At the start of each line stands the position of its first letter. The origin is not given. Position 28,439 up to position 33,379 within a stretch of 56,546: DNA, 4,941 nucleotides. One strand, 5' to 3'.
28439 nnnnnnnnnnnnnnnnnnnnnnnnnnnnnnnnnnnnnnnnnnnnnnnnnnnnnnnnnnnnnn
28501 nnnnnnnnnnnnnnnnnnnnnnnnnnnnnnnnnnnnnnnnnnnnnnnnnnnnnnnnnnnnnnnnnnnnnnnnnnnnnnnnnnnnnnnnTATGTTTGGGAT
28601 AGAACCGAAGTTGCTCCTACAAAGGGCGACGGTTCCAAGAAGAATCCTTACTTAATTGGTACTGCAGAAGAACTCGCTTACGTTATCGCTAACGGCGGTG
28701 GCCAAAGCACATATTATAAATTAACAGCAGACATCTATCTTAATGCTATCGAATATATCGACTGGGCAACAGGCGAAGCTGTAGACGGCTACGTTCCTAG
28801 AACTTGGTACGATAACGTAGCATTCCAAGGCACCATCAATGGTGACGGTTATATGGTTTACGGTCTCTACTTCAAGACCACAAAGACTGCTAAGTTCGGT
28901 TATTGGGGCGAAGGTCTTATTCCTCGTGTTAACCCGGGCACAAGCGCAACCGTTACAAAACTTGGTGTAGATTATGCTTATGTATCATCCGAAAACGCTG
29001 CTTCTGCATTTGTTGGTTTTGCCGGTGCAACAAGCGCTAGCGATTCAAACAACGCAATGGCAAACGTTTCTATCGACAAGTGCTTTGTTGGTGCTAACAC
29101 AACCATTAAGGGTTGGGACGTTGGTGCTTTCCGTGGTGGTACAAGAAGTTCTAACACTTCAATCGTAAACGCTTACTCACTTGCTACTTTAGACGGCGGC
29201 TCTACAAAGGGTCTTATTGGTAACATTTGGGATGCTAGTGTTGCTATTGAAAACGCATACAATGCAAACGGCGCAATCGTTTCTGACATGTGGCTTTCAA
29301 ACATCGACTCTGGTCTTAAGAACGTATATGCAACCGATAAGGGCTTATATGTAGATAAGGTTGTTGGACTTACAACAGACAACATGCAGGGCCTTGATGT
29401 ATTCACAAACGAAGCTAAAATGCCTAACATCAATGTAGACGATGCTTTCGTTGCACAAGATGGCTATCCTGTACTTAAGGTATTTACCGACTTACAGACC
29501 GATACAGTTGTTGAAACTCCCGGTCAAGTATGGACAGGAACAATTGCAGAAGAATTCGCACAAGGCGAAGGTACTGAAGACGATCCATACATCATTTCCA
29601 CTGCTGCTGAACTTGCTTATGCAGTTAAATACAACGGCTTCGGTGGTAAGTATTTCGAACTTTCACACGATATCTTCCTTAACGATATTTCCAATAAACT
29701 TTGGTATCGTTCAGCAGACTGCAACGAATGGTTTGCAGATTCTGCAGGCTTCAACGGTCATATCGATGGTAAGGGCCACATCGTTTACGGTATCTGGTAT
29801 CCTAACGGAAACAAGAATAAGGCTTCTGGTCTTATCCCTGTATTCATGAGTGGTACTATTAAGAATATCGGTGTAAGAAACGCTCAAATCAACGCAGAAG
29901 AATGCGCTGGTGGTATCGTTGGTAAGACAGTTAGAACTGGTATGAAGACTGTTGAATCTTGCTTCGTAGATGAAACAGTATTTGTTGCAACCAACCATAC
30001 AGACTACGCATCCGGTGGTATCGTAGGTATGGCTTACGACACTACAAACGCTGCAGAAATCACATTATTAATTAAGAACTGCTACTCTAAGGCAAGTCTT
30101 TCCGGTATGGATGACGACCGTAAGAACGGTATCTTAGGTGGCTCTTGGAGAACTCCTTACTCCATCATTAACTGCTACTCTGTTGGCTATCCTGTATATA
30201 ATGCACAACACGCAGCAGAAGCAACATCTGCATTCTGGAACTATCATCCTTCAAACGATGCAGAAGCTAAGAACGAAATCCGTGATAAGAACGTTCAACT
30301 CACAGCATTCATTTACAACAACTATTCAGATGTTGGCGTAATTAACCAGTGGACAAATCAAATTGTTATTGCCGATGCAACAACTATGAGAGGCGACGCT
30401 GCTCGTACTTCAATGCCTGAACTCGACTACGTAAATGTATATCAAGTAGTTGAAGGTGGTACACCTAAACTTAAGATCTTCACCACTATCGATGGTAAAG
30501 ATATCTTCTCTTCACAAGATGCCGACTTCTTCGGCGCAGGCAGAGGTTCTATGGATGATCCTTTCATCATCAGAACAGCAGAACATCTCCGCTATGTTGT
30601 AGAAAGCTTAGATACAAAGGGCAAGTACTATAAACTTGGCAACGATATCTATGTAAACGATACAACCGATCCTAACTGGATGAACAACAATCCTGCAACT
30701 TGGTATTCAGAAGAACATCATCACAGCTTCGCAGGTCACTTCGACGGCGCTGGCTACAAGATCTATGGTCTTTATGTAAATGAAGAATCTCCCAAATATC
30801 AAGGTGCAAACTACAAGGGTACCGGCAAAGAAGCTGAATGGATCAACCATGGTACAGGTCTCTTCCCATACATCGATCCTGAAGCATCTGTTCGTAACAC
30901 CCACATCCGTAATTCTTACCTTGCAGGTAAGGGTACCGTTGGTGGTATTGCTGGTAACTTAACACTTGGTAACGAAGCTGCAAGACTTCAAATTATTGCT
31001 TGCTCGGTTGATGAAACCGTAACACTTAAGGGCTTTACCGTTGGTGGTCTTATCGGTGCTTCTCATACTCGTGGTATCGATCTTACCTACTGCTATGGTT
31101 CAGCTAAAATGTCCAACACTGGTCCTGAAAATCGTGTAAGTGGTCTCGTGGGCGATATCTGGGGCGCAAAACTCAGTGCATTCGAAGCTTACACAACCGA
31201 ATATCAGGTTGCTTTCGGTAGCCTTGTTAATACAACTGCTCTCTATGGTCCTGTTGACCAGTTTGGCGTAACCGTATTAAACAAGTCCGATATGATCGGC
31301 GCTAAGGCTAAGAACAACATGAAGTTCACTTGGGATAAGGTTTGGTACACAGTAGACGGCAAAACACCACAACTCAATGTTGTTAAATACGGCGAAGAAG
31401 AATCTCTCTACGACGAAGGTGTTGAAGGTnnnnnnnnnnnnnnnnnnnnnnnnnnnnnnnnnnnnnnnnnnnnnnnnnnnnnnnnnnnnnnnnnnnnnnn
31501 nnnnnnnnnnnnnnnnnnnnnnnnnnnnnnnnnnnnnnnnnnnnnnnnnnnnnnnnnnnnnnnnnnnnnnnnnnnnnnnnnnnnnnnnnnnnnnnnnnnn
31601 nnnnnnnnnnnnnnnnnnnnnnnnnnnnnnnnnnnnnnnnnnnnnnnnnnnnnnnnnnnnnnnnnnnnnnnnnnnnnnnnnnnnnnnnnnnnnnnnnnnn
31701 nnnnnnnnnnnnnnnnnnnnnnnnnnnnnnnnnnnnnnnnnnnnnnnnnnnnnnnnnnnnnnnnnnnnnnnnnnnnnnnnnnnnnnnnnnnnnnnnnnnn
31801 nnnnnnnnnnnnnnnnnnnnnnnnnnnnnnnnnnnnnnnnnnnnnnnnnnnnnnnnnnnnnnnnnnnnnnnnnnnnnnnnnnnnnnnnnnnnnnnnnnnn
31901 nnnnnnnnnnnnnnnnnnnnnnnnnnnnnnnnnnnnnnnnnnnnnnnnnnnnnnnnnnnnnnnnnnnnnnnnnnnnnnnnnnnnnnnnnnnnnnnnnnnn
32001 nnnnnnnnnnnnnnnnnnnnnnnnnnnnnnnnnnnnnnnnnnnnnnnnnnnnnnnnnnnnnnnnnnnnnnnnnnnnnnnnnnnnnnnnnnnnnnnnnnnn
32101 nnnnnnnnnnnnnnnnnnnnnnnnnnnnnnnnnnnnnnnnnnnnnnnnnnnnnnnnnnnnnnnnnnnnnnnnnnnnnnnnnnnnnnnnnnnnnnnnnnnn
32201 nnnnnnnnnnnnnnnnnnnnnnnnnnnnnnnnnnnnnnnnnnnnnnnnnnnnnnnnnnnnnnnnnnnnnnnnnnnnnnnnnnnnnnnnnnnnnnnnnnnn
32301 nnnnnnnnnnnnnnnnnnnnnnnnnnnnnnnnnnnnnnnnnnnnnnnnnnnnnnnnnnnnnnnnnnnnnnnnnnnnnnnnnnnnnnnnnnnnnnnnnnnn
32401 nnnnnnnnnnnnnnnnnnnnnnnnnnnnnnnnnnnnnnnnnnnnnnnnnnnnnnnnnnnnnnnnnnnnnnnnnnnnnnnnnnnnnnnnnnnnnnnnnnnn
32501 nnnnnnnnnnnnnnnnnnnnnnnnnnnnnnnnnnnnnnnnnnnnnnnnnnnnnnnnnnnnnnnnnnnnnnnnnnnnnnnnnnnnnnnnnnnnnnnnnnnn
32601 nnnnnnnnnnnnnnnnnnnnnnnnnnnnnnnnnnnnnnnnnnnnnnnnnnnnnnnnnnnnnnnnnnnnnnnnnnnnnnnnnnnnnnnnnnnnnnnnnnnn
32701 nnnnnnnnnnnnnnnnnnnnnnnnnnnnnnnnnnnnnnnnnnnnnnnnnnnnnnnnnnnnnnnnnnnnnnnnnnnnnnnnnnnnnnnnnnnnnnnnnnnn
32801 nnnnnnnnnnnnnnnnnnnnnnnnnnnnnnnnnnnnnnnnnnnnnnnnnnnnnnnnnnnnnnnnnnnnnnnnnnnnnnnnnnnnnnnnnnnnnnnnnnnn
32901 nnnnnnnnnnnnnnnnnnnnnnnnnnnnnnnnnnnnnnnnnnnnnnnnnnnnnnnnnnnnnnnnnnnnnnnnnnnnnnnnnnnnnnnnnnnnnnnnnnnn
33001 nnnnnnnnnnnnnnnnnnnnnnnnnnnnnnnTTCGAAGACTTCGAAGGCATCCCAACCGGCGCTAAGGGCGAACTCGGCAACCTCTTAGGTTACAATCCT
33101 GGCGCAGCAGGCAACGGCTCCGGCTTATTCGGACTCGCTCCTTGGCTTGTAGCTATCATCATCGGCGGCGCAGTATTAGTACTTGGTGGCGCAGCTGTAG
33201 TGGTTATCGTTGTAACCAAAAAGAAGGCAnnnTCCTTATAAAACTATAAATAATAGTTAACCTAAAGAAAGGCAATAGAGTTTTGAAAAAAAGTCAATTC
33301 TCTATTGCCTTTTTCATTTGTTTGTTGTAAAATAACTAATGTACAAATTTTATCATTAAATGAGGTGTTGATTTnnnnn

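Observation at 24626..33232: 2868-aa protein built from eight divergent beta-helix modules and anchored by a C-terminal TM tail without a sortase motif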

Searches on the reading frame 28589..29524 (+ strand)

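Call 9: search_protein_families(library=pfam, proteins=[window:28589-29524:+], max_evalue=10)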
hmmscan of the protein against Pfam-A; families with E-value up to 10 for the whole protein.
window:28589-29524:+ (312 aa): 1 family
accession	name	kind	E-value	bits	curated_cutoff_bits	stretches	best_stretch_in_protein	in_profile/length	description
PF24089.1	DUF7374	-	0.08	13.3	27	1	233-285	10-62/106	Family of unknown function (DUF7374)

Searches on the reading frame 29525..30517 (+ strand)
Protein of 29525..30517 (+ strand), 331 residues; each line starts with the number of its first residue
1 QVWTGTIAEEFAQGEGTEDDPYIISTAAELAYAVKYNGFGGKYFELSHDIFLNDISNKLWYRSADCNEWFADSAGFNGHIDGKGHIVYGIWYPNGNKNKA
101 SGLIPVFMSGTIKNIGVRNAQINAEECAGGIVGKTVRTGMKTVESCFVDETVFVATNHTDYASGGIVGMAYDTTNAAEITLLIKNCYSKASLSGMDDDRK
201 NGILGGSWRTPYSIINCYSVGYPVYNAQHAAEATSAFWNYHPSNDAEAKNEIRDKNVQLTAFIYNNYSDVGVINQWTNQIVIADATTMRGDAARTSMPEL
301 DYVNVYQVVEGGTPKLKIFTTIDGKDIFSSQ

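Call 9: search_protein_families(library=pfam, proteins=[window:29525-30517:+], max_evalue=10)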
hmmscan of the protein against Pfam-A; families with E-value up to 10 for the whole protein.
window:29525-30517:+ (331 aa): 1 family
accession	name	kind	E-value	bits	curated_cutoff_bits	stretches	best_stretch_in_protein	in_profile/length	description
PF07581.17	Glug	-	0.2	12.6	20.5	0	126-151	3-26/28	The GLUG motif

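Call 10: search_protein_families(library=ncbifam, proteins=[window:29525-30517:+], max_evalue=1)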
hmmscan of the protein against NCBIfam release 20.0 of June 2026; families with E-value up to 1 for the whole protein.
window:29525-30517:+ (331 aa): 0 families

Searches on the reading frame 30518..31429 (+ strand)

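Call 9: search_protein_families(library=pfam, proteins=[window:30518-31429:+], max_evalue=10)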
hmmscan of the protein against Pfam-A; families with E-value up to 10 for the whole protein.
window:30518-31429:+ (304 aa): 2 families
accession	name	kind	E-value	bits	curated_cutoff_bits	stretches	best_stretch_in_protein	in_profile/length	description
PF13287.12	Fn3_assoc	-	0.081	13.5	23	1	274-291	11-28/59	Fn3 associated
PF07581.17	Glug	-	9.5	7.3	20.5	0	173-192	3-21/28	The GLUG motif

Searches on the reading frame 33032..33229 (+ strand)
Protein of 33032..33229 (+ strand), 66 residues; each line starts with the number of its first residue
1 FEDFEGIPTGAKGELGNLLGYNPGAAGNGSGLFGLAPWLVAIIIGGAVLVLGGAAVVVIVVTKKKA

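Call 52: search_protein_families(library=ncbifam, proteins=[window:33032-33229:+], max_evalue=10)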
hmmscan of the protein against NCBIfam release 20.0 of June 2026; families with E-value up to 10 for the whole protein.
seq(66 aa): 1 family
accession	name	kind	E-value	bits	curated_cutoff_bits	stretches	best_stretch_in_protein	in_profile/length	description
NF041738.1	GG_III-CTERM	domain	0.44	10.5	22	1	42-65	3-26/28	GGIII-like transmembrane region-containing protein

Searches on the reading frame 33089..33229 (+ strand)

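Call 52: search_protein_families(library=ncbifam, proteins=[window:33089-33229:+], max_evalue=10)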
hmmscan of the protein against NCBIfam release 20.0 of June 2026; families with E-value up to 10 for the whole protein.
seq(47 aa): 1 family
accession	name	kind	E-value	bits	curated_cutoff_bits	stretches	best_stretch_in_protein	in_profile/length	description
NF041738.1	GG_III-CTERM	domain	0.18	11.7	22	1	23-46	3-26/28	GGIII-like transmembrane region-containing protein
